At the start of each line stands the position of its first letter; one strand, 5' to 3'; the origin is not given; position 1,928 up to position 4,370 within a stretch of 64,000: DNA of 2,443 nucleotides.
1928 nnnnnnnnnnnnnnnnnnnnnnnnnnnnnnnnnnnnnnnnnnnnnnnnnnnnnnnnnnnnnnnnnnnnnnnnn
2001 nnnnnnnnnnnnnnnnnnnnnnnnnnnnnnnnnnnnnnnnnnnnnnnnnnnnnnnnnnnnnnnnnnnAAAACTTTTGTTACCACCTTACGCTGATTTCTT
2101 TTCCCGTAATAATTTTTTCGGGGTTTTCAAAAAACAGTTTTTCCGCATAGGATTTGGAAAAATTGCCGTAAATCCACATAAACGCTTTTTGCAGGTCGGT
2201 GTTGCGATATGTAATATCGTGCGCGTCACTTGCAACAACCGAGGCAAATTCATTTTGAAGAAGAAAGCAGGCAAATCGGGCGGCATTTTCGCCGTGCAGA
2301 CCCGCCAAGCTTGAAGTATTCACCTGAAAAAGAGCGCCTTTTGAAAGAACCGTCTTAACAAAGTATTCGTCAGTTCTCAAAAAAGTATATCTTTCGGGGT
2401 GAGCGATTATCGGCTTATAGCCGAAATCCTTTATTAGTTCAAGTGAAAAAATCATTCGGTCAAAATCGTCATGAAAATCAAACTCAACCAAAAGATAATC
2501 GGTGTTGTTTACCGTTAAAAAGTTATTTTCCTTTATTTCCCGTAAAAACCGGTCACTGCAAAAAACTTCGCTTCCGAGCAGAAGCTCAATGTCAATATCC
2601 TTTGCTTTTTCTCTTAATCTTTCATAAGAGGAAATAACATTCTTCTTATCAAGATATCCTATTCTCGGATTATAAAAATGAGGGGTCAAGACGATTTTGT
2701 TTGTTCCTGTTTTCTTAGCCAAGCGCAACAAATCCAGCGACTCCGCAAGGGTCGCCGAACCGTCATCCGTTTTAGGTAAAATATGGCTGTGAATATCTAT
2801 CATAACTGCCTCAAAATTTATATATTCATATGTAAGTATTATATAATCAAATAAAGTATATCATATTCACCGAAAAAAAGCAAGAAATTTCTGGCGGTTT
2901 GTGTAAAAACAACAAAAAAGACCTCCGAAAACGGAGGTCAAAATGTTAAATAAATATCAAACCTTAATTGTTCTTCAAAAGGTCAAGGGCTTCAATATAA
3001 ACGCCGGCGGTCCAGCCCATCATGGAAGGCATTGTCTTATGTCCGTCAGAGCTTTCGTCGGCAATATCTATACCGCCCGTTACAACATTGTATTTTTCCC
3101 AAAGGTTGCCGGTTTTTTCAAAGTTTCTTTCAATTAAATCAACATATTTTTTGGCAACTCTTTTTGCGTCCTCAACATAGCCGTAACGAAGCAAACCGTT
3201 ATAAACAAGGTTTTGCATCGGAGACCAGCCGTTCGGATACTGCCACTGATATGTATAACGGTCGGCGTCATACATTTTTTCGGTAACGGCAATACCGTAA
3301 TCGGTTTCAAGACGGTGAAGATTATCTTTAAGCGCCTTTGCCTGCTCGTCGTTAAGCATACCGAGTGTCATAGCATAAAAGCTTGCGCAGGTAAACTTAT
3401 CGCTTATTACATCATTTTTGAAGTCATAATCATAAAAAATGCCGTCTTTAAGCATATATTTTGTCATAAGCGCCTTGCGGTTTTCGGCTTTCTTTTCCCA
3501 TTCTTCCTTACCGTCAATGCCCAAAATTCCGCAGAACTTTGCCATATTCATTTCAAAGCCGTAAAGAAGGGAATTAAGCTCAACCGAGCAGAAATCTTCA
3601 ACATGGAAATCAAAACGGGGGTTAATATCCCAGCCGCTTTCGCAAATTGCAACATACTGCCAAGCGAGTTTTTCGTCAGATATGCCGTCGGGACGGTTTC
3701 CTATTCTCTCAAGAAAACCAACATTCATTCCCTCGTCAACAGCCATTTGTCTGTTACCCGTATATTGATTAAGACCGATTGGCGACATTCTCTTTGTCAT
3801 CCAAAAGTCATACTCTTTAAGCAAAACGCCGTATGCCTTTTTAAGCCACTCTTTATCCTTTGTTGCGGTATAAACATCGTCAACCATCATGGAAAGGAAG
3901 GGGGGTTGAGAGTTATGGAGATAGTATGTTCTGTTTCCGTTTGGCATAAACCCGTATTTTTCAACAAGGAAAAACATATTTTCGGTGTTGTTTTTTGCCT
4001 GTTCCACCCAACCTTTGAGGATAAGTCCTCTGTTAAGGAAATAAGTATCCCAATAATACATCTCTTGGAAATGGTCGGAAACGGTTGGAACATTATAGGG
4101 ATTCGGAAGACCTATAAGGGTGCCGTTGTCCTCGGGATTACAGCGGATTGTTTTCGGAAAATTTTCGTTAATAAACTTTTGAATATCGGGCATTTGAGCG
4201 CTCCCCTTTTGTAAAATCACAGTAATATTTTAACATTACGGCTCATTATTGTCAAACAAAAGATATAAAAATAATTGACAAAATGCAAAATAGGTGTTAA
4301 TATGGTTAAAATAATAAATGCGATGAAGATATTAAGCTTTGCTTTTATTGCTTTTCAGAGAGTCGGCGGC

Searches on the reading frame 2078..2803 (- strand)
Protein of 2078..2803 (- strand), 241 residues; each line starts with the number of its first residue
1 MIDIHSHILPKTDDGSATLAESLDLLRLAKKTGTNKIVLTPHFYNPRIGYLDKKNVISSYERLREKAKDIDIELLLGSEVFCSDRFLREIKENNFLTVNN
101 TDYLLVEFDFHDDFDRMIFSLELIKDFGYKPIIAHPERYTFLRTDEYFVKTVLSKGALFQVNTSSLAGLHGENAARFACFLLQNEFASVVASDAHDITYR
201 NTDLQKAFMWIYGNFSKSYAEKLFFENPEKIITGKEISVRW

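Call 52: search_protein_families(library=pfam, proteins=[window:2078-2803:-], max_evalue=0.00001)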
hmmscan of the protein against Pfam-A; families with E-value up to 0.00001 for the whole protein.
window:2078-2803:- (241 aa): 1 family
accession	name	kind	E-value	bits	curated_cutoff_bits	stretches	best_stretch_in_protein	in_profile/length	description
PF19567.5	CpsB_CapC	-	2e-61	207.8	27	1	1-232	1-233/234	Capsular polysaccharide synthesis, CpsB/CapC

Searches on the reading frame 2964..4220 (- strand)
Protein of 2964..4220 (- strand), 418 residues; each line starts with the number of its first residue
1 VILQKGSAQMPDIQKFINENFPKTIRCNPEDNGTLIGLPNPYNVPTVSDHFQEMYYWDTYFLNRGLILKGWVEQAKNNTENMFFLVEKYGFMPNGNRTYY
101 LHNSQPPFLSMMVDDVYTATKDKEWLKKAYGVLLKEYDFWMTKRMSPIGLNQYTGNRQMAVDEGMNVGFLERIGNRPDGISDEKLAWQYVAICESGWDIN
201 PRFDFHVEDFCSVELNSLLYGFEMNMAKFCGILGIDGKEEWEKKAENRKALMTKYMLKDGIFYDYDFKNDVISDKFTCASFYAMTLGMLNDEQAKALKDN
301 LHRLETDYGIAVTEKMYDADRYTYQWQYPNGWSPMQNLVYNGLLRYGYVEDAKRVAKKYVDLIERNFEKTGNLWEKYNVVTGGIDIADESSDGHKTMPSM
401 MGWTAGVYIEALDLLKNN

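Call 52: search_protein_families(library=pfam, proteins=[window:2964-4220:-], max_evalue=0.00001)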
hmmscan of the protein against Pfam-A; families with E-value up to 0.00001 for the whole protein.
window:2964-4220:- (418 aa): 2 families
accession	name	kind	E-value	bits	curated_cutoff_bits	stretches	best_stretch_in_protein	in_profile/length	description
PF01204.24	Trehalase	-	8.4e-79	266.2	21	1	31-415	108-511/512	Trehalase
PF22422.2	MGH1-like_GH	-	2.4e-26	93.6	27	1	102-383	63-346/356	Mannosylglycerate hydrolase MGH1-like glycoside hydrolase domain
